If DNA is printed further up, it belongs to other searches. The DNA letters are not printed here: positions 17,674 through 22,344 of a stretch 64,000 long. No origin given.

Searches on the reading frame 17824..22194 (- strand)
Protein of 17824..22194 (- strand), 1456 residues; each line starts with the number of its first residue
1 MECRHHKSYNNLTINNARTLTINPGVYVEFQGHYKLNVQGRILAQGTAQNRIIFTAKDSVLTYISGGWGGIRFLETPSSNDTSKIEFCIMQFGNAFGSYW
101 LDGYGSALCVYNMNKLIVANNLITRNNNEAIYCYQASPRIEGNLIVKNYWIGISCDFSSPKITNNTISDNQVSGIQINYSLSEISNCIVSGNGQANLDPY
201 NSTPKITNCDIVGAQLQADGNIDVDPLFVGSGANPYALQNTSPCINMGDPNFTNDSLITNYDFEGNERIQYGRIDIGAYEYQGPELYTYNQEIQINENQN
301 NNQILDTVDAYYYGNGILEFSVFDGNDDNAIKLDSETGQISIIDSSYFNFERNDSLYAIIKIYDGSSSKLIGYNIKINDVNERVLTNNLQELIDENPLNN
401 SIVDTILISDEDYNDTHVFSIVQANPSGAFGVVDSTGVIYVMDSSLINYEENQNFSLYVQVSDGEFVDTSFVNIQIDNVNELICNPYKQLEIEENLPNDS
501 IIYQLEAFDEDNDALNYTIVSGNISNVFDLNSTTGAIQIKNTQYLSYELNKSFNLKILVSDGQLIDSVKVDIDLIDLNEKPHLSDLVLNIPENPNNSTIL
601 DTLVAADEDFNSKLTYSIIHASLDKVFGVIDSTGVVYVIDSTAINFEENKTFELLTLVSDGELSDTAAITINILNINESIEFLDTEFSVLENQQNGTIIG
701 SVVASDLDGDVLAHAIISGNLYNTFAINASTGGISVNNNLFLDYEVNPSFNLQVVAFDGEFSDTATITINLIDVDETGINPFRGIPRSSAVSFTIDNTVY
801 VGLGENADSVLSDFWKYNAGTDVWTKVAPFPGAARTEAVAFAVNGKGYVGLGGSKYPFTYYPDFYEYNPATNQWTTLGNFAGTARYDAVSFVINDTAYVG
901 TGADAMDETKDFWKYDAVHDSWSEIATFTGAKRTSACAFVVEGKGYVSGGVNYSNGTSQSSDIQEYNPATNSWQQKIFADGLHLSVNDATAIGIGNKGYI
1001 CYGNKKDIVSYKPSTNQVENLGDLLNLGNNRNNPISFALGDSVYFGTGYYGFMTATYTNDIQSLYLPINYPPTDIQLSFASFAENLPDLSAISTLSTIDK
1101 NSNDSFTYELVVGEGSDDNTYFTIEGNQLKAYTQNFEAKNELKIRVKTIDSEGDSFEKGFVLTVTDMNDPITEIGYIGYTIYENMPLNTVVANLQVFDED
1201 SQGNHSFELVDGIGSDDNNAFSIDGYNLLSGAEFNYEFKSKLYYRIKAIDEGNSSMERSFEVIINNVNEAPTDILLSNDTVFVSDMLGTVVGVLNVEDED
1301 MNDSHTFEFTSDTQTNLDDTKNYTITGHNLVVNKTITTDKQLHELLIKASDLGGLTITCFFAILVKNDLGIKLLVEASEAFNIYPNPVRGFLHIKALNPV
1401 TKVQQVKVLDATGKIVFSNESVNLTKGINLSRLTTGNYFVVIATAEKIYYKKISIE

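Call 9: search_protein_families(library=pfam, proteins=[window:17824-22194:-])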
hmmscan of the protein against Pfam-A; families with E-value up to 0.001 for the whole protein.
window:17824-22194:- (1456 aa): 13 families
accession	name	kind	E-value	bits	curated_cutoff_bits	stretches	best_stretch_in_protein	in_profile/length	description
PF00028.23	Cadherin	-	1.5e-40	137.9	28.8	4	686-771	2-92/93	Cadherin domain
PF24996.1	NANM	-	1.2e-21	77.4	45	2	790-878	11-100/350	N-acetylneuraminate epimerase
PF24681.1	Kelch_KLHDC2_KLHL20_DRC7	-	6.1e-18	65.4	50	2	785-899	102-218/221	KLHDC2/KLHL20/DRC7 Kelch-repeats domain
PF24981.1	Beta-prop_ATRN-LZTR1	-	1.4e-14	54.5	50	3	852-975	5-137/289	Attractin/LZTR1 beta-propeller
PF18962.6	Por_Secre_tail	-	1.7e-12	47.9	27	1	1383-1455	1-75/75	Secretion system C-terminal sorting domain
PF13415.12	Kelch_3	-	4.1e-12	46.4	22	0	894-938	1-45/48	Galactose oxidase, central domain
PF23592.1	Cadherin_CELSR2_9th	-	5.8e-12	46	36.8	1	502-563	29-89/100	CELSR2-like, ninth cadherin domain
PF13229.12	Beta_helix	-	4.5e-11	43.1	25.9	1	98-210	43-157/158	Right handed beta helix region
PF01344.31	Kelch_1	-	4.9e-11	42.4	20.1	0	933-974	2-40/46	Kelch motif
PF13964.12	Kelch_6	-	2.9e-10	40.2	25.3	0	788-832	3-48/50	Kelch motif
PF13418.12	Kelch_4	-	9.4e-10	38.7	21.6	0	786-831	1-48/49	Galactose oxidase, central domain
PF25210.1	Kelch_FKB95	-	7.5e-09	36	70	1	896-1022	44-166/268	FKB95, Kelch-repeats domain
PF07646.21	Kelch_2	-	2.6e-07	30.7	21.3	0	940-973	9-41/48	Kelch motif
